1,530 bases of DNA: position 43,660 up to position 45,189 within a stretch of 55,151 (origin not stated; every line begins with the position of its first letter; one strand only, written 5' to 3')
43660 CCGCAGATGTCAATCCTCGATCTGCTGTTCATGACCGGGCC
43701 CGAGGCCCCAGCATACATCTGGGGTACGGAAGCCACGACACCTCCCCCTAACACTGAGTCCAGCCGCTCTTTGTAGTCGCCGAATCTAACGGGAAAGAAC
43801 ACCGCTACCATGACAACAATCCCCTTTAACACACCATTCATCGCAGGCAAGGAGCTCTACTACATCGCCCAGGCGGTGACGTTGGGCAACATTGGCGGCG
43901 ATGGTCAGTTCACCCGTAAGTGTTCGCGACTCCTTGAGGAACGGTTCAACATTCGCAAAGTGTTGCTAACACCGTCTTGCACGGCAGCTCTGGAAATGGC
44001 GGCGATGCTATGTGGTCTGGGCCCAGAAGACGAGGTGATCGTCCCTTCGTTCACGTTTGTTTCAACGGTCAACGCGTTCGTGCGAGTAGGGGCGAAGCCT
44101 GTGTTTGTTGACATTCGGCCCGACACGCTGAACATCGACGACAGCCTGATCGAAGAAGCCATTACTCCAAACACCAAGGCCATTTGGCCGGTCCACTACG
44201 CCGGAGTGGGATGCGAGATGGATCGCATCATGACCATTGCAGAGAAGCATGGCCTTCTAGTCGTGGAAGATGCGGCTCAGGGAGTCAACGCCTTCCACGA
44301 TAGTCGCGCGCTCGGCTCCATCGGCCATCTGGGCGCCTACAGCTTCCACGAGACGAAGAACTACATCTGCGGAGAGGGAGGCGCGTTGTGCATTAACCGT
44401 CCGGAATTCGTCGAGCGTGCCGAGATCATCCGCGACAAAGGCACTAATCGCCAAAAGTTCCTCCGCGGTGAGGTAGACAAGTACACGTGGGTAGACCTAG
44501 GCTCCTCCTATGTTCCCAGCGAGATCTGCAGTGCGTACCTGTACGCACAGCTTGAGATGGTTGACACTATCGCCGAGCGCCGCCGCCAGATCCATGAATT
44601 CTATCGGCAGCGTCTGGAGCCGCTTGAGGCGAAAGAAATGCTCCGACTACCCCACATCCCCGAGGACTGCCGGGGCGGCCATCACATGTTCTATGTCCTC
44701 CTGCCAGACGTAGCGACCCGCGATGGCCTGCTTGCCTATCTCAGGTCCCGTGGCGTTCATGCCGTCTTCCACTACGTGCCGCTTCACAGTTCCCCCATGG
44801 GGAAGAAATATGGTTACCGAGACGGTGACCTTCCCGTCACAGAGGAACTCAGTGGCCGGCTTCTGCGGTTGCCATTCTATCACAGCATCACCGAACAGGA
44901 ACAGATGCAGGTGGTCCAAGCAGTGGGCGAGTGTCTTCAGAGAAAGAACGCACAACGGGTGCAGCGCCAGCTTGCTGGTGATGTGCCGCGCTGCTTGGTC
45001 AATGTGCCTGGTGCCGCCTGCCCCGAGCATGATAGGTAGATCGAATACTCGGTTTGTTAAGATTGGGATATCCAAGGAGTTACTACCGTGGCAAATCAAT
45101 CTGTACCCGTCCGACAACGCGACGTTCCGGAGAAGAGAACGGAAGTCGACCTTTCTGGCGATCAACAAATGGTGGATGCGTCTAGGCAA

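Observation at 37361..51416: Arn-like lipid-carrier pathway apparently rebuilt on a dTDP-6-deoxyhexose scaffold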

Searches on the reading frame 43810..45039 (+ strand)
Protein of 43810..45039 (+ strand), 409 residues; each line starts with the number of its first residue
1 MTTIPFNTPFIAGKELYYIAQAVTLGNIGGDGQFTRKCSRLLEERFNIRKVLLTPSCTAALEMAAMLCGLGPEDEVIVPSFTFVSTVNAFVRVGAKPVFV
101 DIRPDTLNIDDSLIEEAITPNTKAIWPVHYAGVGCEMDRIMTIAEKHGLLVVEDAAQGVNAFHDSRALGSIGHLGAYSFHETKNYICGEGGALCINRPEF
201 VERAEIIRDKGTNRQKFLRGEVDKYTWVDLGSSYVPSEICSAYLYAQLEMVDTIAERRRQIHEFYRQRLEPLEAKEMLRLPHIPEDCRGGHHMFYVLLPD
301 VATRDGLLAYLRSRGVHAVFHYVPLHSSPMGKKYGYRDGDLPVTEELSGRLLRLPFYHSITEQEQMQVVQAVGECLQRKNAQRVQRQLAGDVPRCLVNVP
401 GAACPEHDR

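Call 3: search_protein_families(library=pfam, proteins=[window:43810-45039:+], max_evalue=0.01)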
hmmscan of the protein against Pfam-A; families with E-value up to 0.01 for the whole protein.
window:43810-45039:+ (409 aa): 5 families
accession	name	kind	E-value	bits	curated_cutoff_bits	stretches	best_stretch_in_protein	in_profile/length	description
PF01041.23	DegT_DnrJ_EryC1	-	2.1e-89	300.7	19.8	1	21-372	13-359/360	DegT/DnrJ/EryC1/StrS aminotransferase family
PF00155.27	Aminotran_1_2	-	6.8e-07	29.2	19.7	1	32-161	45-192/361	Aminotransferase class I and II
PF00266.25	Aminotran_5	-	9.8e-05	21.9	21.5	1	49-160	62-181/371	Aminotransferase class-V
PF01053.26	Cys_Met_Meta_PP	-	0.0064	15.5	27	1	50-156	69-175/381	Cys/Met metabolism PLP-dependent enzyme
PF01212.27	Beta_elim_lyase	-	0.0077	16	27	0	35-204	34-219/288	Beta-eliminating lyase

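Call 5: search_protein_families(library=ncbifam, proteins=[window:43810-45039:+], max_evalue=0.001)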
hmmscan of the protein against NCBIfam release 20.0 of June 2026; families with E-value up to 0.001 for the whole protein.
window:43810-45039:+ (409 aa): 15 families
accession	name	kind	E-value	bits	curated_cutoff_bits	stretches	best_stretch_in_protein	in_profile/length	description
NF008687.0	PRK11706.1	equivalog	8e-175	581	375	1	4-375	2-373/375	dTDP-4-amino-4,6-dideoxygalactose transaminase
TIGR02379.1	ECA_wecE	subfamily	3.5e-163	542.8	434.85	1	4-375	2-374/376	dTDP-4-amino-4,6-dideoxy-D-glucose transaminase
TIGR03588.1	PseC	equivalog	5.9e-64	216.3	423.5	1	31-375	28-379/380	UDP-4-amino-4,6-dideoxy-N-acetyl-beta-L-altrosamine transaminase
NF008658.2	PRK11658.1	equivalog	2.8e-58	197.4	631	1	4-376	5-377/379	UDP-4-amino-4-deoxy-L-arabinose aminotransferase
TIGR04181.1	NHT_00031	hypoth_equivalog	2.5e-53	181.2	420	1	4-355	1-357/359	LegC family aminotransferase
TIGR04427.1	PLP_DesI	equivalog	2.5e-41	142.1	650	1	32-370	51-377/390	dTDP-4-dehydro-6-deoxyglucose aminotransferase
NF011936.0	PRK15407.1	equivalog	8.9e-38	130.1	423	2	30-212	62-252/440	lipopolysaccharide biosynthesis protein RfbH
NF005817.0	PRK07683.1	equivalog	1.2e-07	30.8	575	1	50-145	91-191/387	aminotransferase A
NF005816.0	PRK07682.1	equivalog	2.8e-07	29.5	620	1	39-155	76-203/390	aminotransferase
NF004770.0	PRK06108.1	subfamily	1.4e-06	27.4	422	1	36-166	84-221/396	pyridoxal phosphate-dependent aminotransferase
NF041364.1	GntC_guanitoxin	equivalog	3.1e-06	26.3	415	1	49-156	61-175/356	guanitoxin biosynthesis PLP-dependent (S)-gamma-hydroxy-L-arginine cyclodehydratase GntC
NF006488.0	PRK08912.1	equivalog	4.6e-06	25.8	498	1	49-126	88-164/387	aminotransferase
NF006569.0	PRK09082.1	subfamily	5.8e-05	22.4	420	1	39-125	81-167/386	methionine aminotransferase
NF005305.0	PRK06836.1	equivalog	9.6e-05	21.8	376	1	43-125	93-174/396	pyridoxal phosphate-dependent aminotransferase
NF004769.0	PRK06107.1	equivalog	0.00058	18.7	617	0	38-124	83-169/402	aspartate transaminase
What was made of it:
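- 43810..45039 (+): WecE-type dTDP-4-keto-6-deoxyhexose 4-aminotransferase. ArnB model only 197 against 631 (call 5).
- Checked: WecE-type aminotransferase, 43810-45039: NF008687 at 581 bits (cut-off 375) and TIGR02379 at 543 bits (cut-off 435) (call 5).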
